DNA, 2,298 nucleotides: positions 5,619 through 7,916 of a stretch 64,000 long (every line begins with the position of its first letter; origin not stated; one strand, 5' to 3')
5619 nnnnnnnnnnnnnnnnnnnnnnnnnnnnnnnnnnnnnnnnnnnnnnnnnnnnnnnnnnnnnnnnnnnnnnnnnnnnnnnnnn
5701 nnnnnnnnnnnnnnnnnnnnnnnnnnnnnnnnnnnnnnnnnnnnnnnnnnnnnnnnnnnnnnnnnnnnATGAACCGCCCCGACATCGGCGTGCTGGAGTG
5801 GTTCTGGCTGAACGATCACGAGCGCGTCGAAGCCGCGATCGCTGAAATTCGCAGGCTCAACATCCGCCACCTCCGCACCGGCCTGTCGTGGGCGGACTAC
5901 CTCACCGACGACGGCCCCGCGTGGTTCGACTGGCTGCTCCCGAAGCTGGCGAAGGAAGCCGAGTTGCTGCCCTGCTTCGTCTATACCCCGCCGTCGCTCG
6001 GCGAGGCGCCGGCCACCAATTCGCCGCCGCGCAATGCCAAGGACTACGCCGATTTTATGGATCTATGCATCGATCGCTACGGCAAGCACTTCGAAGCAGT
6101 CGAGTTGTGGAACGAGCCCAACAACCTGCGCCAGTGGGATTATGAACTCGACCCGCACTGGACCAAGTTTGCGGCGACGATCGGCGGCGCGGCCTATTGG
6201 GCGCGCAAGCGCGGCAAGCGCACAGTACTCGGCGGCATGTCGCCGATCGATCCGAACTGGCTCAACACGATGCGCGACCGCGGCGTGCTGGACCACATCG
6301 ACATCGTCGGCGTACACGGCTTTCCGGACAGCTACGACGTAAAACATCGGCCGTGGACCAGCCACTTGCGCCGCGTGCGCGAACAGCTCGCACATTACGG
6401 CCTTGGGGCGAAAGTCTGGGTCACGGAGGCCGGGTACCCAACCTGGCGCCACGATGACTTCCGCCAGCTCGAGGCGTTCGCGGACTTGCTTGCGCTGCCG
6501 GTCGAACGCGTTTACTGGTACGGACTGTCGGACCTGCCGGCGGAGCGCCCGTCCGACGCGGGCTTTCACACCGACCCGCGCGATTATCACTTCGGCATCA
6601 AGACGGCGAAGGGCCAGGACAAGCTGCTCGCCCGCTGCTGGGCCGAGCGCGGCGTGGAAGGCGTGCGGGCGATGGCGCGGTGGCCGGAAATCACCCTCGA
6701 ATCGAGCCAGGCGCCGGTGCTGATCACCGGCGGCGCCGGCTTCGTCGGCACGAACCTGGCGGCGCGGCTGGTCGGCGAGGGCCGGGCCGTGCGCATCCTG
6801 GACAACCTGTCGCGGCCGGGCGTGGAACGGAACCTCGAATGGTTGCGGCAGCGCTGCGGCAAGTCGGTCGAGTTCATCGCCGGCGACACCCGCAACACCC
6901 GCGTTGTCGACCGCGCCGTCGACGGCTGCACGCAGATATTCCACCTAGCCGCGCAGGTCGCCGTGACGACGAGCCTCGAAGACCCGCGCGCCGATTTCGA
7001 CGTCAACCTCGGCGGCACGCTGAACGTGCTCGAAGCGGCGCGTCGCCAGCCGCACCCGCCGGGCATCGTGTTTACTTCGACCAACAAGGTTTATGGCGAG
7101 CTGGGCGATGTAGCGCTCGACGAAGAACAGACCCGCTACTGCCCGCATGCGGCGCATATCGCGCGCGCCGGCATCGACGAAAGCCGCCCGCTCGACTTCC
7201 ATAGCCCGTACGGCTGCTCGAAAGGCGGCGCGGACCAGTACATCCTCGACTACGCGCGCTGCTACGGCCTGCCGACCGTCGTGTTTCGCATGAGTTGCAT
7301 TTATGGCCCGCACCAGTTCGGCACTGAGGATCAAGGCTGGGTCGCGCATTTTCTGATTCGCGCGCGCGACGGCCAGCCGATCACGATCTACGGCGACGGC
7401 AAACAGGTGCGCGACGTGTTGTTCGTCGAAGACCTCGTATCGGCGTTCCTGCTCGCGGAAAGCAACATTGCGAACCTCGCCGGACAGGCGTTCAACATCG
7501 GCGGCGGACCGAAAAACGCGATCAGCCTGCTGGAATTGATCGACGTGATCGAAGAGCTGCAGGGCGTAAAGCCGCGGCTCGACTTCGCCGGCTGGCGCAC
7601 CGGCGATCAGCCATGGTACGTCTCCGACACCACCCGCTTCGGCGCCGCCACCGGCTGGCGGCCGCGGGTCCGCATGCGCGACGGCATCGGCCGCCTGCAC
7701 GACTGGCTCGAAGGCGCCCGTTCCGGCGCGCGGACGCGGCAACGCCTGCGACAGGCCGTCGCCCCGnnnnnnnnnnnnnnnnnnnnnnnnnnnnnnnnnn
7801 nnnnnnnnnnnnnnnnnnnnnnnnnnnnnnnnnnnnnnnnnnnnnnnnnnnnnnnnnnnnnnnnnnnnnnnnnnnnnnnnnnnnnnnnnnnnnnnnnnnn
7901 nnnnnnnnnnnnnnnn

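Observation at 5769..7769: Cytoplasmic clan GH-A glycoside-hydrolase-like domain fused to an SDR sugar-nucleotide epimerase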

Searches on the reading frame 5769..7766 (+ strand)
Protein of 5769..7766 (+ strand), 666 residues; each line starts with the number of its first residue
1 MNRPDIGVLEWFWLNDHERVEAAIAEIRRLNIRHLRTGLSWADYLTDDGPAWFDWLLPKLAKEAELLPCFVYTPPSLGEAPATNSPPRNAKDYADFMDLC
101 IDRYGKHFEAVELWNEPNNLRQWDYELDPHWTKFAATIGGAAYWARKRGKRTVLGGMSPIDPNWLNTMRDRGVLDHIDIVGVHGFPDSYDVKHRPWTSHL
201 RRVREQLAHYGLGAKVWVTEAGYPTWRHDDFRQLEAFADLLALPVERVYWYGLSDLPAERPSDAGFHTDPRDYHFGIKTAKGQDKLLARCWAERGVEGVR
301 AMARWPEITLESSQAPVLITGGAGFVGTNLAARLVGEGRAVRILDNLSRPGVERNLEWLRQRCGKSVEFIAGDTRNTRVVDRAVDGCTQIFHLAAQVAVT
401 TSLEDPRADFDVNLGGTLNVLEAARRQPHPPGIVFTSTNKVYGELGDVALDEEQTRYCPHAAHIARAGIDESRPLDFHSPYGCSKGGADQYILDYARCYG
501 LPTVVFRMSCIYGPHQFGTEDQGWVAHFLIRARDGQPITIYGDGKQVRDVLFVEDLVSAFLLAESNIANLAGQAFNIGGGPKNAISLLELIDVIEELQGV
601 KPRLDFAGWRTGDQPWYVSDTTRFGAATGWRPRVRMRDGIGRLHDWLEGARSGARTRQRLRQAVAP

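Call 4: search_protein_families(library=pfam, proteins=[window:5769-7766:+], max_evalue=0.1)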
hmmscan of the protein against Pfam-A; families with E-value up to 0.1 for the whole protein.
window:5769-7766:+ (666 aa): 9 families
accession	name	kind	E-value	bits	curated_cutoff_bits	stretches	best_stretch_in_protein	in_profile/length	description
PF01370.27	Epimerase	-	4.4e-50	170.8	20.9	1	317-578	1-240/240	NAD dependent epimerase/dehydratase family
PF16363.11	GDP_Man_Dehyd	-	1.8e-47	162.9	27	1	318-640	1-329/332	GDP-mannose 4,6 dehydratase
PF01073.25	3Beta_HSD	-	2.1e-21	76.6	22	1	318-569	1-234/280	3-beta hydroxysteroid dehydrogenase/isomerase family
PF07993.18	NAD_binding_4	-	1.3e-15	57.8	20.1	1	319-554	1-252/258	Male sterility protein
PF04321.23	RmlD_sub_bind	-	2.4e-07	30.5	27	1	317-543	3-178/287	RmlD substrate binding domain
PF02719.21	Polysacc_synt_2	-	4.1e-07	29.9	20.2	1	317-441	1-131/293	Polysaccharide biosynthesis protein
PF00106.31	adh_short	-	0.0002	21.3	26.6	1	317-392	3-80/195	short chain dehydrogenase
PF08659.16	KR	-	0.00046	20.6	22.6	1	317-444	3-143/180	KR domain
PF13450.12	NAD_binding_8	-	0.059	14.1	21.9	0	322-351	3-32/68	NAD(P)-binding Rossmann-like domain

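Call 6: search_protein_families(library=ncbifam, proteins=[window:5769-7766:+], max_evalue=1)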
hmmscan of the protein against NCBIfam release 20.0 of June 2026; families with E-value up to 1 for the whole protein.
window:5769-7766:+ (666 aa): 69 families (the best 25 are shown)
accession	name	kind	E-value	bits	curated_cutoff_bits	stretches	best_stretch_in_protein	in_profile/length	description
TIGR01181.1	dTDP_gluc_dehyt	equivalog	1.1e-48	166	365.1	1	317-651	2-315/321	dTDP-glucose 4,6-dehydratase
TIGR04180.1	EDH_00030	hypoth_equivalog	4.6e-38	131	475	1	317-601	1-259/297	NAD-dependent 4,6-dehydratase LegB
TIGR01179.1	galE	equivalog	1.8e-37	129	262.3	2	317-455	2-138/332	UDP-glucose 4-epimerase GalE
NF007490.0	PRK10084.1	subfamily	5.8e-30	104.5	649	1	317-647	3-334/361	dTDP-glucose 4,6-dehydratase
NF007582.0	PRK10217.1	equivalog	9.9e-30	103.8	698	1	317-647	4-331/355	dTDP-glucose 4,6-dehydratase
NF007956.0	PRK10675.1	subfamily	1.8e-22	80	394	2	317-454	3-140/338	UDP-glucose 4-epimerase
NF011728.1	PRK15181.1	equivalog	1.1e-19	70.7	760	1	317-594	18-278/348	Vi polysaccharide biosynthesis UDP-N-acetylglucosaminuronic acid C-4 epimerase TviC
TIGR03466.1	HpnA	hypoth_equivalog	1.2e-18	67.2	367.65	1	316-455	2-130/327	hopanoid-associated sugar epimerase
NF042422.1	oxyalk_red_OleD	equivalog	6.1e-18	65.3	580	1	317-582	3-237/329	2-alkyl-3-oxoalkanoate reductase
NF042423.1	oxyalk_red_Shew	equivalog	6.8e-18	64.8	580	1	311-603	5-265/331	2-alkyl-3-oxoalkanoate reductase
NF043036.1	ErythonDh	equivalog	7.1e-18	64.9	325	1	317-451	3-139/321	D-erythronate dehydrogenase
TIGR02622.1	CDP_4_6_dhtase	equivalog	1.1e-15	57.6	278.45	1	316-444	6-135/352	CDP-glucose 4,6-dehydratase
TIGR02197.1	heptose_epim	equivalog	2.2e-15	56.6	274.6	1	317-594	1-256/316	ADP-glyceromanno-heptose 6-epimerase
NF008872.0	PRK11908.1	equivalog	4.5e-15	55.5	294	1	317-597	4-270/349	bifunctional UDP-4-keto-pentose/UDP-xylose synthase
NF052578.1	StrlDmthSdmBMthl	equivalog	1.1e-11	45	600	1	317-604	3-252/328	sterol demethylase protein SdmB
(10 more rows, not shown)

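Call 14: find_encoding_contigs(protein=window:5769-7766:+, flank=10000, max_places=6)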
Protein window:5769-7766:+ (666 aa): no gene with exactly this product is on record in the collection.

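Call 38: predict_structure(alignment_id=A1)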
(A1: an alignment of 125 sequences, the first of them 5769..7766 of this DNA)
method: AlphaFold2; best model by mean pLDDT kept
length: 666 residues; sequences in the alignment: 125
mean_pLDDT: 95.2   pTM: 0.92
mean pLDDT of the five models: 95.2, 94.8, 94.0, 94.0, 92.6
residues with pLDDT >= 90: 607; 70-90: 51; 50-70: 7; < 50: 1
segments of 3 or more residues with pLDDT < 50: none
pLDDT, mean of each block of 10 residues (from residue 1): 90 97 98 98 98 99 98 98 98 98 98 96 97 98 98 94 97 98 90 89 97 98 95 97 97 97 94 97 97 96 86 95 96 98 95 94 95 96 98 86 93 97 98 97 96 98 98 94 96 98 97 82 85 95 97 98 98 98 98 98 96 95 98 97 94 80 68
secondary structure, 60 per line:
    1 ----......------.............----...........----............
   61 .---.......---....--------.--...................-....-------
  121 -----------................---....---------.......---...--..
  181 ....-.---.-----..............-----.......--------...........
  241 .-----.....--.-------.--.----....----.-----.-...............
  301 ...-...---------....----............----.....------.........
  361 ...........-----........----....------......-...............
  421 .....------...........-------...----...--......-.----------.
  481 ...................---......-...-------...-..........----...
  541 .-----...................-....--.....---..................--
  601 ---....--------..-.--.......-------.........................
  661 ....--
elements in order: E5-10 H17-29 E34-40 H41-44 H49-61 E65-71 H90-107 E110-113 H132-147 E151-154 H164-170 E179-184 H196-209 E215-221 H230-241 E247-251 H270-273 H286-303 E317-320 H325-336 E341-345 H352-366 E367-371 H377-384 E389-392 H399-404 H406-425 E432-438 H439-442 E450-452 E457-459 H462-467 H480-499 E503-508 E510-512 H524-533 E538-541 E547-552 H553-565 H567-570 E573-577 E584-586 H587-598 E604-607 H622-628 H636-664

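Call 63: search_dna_similar(query=window:5769-7766:+, collection=plasmids, mode=protein, max_rows=15, max_evalue=1e-30)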
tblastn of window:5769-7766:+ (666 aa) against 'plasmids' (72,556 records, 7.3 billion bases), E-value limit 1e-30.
Records with a match: 373; places in all: 398; records where one place covers at least 80% of the query: 50.
Best place of each record, by identity: <60% 373.
By first word of the organism name: Sinorhizobium 66; Rhizobium 48; Pseudosulfitobacter 45; Bacillus 44; Azospirillum 20; Priestia 13; Roseomonas 10; Halobaculum 10; Cereibacter 10; Paracoccus 9; and 56 more.
By predicted mobility (MOB-suite, as given by PLSDB): non-mobilizable 257; mobilizable 78; conjugative 38.
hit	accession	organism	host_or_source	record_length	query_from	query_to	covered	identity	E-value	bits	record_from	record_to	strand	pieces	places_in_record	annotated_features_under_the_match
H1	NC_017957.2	Tistrella mobilis KA081020-065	-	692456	4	647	97%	51.7%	0e+0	623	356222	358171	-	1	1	NAD-dependent epimerase/dehydratase family protein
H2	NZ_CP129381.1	Rhizobium sp. SSA_523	single cell,Sea water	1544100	2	664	100%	49.5%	0e+0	637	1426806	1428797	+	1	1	none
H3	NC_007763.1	Rhizobium etli CFN 42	-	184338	6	665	99%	49.4%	0e+0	631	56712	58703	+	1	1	NAD-dependent epimerase/dehydratase family protein | glycosyltransferase family 4 protein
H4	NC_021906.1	Rhizobium etli bv. mimosae str. Mim1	Mimosa affinis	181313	6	665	99%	49.4%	0e+0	631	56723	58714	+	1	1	NAD-dependent epimerase/dehydratase family protein | glycosyltransferase family 4 protein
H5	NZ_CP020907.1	Rhizobium etli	Phaseolus vulgaris,cell culture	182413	6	665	99%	49.4%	0e+0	631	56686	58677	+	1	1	NAD-dependent epimerase/dehydratase family protein | glycosyltransferase family 4 protein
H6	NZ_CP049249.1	Rhizobium rhizoryzae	cell culture,soil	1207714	7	665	99%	49.4%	0e+0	625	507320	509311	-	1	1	none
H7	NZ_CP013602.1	Rhizobium sp. N731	Phaseolus vulgaris,Whole ...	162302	6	665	99%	49.3%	0e+0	630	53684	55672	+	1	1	NAD-dependent epimerase/dehydratase family protein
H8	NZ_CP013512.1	Rhizobium sp. N1314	Phaseolus vulgaris,Whole ...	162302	6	665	99%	49.3%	0e+0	630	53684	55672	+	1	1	NAD-dependent epimerase/dehydratase family protein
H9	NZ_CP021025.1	Rhizobium sp. TAL182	Phaseolus vulgaris,cell culture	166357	6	665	99%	49.2%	0e+0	629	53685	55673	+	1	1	NAD-dependent epimerase/dehydratase family protein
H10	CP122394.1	Geminicoccaceae bacterium SCSIO 64248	Montipora informis (coral)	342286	6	653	97%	50.1%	0e+0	620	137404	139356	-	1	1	NAD-dependent epimerase/dehydratase family protein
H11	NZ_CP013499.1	Rhizobium sp. N621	Phaseolus vulgaris,Whole ...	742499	6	665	99%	49.0%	0e+0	625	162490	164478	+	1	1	NAD-dependent epimerase/dehydratase family protein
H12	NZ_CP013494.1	Rhizobium sp. N6212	Phaseolus vulgaris,Whole ...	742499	6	665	99%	49.0%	0e+0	625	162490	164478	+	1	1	NAD-dependent epimerase/dehydratase family protein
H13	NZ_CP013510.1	Rhizobium sp. N1341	Phaseolus vulgaris,Whole ...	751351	6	665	99%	49.0%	0e+0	625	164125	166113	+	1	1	NAD-dependent epimerase/dehydratase family protein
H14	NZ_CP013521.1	Rhizobium sp. N113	Phaseolus vulgaris,Whole ...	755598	6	665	99%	49.0%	0e+0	625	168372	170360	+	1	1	NAD-dependent epimerase/dehydratase family protein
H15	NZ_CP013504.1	Rhizobium esperanzae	Phaseolus vulgaris,Whole ...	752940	6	665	99%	49.0%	0e+0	625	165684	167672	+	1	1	NAD-dependent epimerase/dehydratase family protein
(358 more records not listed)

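Call 64: get_annotated_region(hit=H3, flank=9000)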
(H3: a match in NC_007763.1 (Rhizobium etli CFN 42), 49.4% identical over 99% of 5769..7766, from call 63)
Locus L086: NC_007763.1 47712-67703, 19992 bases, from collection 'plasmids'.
description: Rhizobium etli CFN 42 plasmid p42b, complete sequence
organism: Rhizobium etli CFN 42 (NCBI taxid 347834)
taxonomy: Bacteria; Pseudomonadota; Alphaproteobacteria; Hyphomicrobiales; Rhizobiaceae; Rhizobium; Rhizobium etli; Rhizobium etli CFN 42
host: -; source: -; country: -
typing (MOB-suite, as given by PLSDB): non-mobilizable
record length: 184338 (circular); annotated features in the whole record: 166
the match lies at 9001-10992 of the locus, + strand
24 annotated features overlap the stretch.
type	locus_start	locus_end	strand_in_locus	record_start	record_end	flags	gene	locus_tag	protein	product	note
CDS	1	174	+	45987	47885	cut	-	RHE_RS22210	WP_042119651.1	APC family permease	-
CDS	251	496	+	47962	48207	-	-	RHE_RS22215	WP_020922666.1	hypothetical protein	-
CDS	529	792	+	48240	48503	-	-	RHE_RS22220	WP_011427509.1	hypothetical protein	-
CDS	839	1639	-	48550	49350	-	-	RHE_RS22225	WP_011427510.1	SDR family NAD(P)-dependent oxidoreductase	-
CDS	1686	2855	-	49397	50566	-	-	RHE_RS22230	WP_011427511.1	zinc-dependent alcohol dehydrogenase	-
CDS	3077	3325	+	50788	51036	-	-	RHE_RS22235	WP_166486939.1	hypothetical protein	-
CDS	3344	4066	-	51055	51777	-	-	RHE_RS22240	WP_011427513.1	metallophosphoesterase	-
CDS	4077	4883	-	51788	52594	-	-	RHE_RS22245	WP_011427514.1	nucleotidyltransferase family protein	-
CDS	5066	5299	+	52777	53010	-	-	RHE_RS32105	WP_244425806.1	hypothetical protein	-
CDS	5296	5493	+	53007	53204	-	-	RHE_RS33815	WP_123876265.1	hypothetical protein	-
CDS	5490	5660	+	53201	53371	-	-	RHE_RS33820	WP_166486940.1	hypothetical protein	-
CDS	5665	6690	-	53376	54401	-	-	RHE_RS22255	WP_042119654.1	Gfo/Idh/MocA family oxidoreductase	-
CDS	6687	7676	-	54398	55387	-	-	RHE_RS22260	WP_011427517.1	zinc-binding dehydrogenase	-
CDS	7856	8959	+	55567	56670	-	-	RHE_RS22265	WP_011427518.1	SDR family NAD(P)-dependent oxidoreductase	-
CDS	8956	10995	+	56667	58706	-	-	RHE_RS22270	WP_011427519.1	NAD-dependent epimerase/dehydratase family protein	-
CDS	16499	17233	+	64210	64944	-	-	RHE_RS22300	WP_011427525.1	TIGR04290 family methyltransferase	-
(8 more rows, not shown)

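Call 80: fold_search(model_id=the predicted structure, library=pdb)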
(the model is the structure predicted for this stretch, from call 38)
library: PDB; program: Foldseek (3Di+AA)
matches with E <= 10: 1946; with E <= 0.001: 1324
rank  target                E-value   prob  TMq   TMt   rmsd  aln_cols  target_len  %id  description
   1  1orr_D                2.3e-41  1.00  0.48  0.94   1.5       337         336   46  Crystal Structure of CDP-Tyvelose 2-Epimerase complexed with NAD and CDP (released 2003-08-26)
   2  1orr_C                5.6e-41  1.00  0.48  0.94   1.5       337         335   46  Crystal Structure of CDP-Tyvelose 2-Epimerase complexed with NAD and CDP (released 2003-08-26)
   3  1orr_A                1.5e-39  1.00  0.48  0.94   1.5       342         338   46  Crystal Structure of CDP-Tyvelose 2-Epimerase complexed with NAD and CDP (released 2003-08-26)
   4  6bwl                  6.1e-27  1.00  0.44  0.90   2.3       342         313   30  X-ray structure of Pal from Bacillus thuringiensis (released 2018-01-17)
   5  6wjb_A                6.9e-27  1.00  0.42  0.88   2.8       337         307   30  UDP-GlcNAc C4-epimerase from Pseudomonas protegens in complex with NAD and UDP-GlcNAc (released 2020-07-08)
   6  6wjb_B                7.3e-27  1.00  0.42  0.89   2.6       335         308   30  UDP-GlcNAc C4-epimerase from Pseudomonas protegens in complex with NAD and UDP-GlcNAc (released 2020-07-08)
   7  8vr2_C                1.5e-26  1.00  0.41  0.83   5.8       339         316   26  Crystal structure of the Pcryo_0617 oxidoreductase/decarboxylase from Psychrobacter cryohalolentis K5 in the presence  (released 2024-01-31)
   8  6wj9_A                2.1e-26  1.00  0.42  0.89   2.6       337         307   30  UDP-GlcNAc C4-epimerase mutant S121A/Y146F from Pseudomonas protegens in complex with UDP-GlcNAc (released 2020-07-08)
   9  7yst_A                2.8e-26  1.00  0.43  0.89   3.3       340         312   30  Crystal Structure of UDP-glucose 4-epimerase (Rv3634c) in complex with both UDP-glucose and UDP-galactose in chain B f (released 2023-08-16)
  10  9pmn_C                5.5e-26  1.00  0.43  0.83   3.3       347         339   29  Crystal structure of Capsular polysaccharide biosynthesis protein from Bordetella pertussis in complex with NAD and ur (released 2025-08-06)
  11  7ys9_A                5.8e-26  1.00  0.43  0.89   3.3       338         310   30  Crystal Structure of UDP-glucose 4-epimerase (Rv3634c) in complex with both UDP-Glucose and UDP-Galactose in chainA fr (released 2023-08-16)
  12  8shh_B                7.8e-26  1.00  0.43  0.85   4.2       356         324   28  Crystal structure of EvdS6 decarboxylase in ligand free state (released 2023-08-09)
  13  6wj9_B                8.7e-26  1.00  0.42  0.88   2.7       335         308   30  UDP-GlcNAc C4-epimerase mutant S121A/Y146F from Pseudomonas protegens in complex with UDP-GlcNAc (released 2020-07-08)
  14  9pmn_A                9.2e-26  1.00  0.43  0.83   5.3       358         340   28  Crystal structure of Capsular polysaccharide biosynthesis protein from Bordetella pertussis in complex with NAD and ur (released 2025-08-06)
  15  2hun_B                1.4e-25  1.00  0.42  0.83   3.3       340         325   29  Crystal structure of hypothetical protein PH0414 from Pyrococcus horikoshii OT3 (released 2007-01-26)
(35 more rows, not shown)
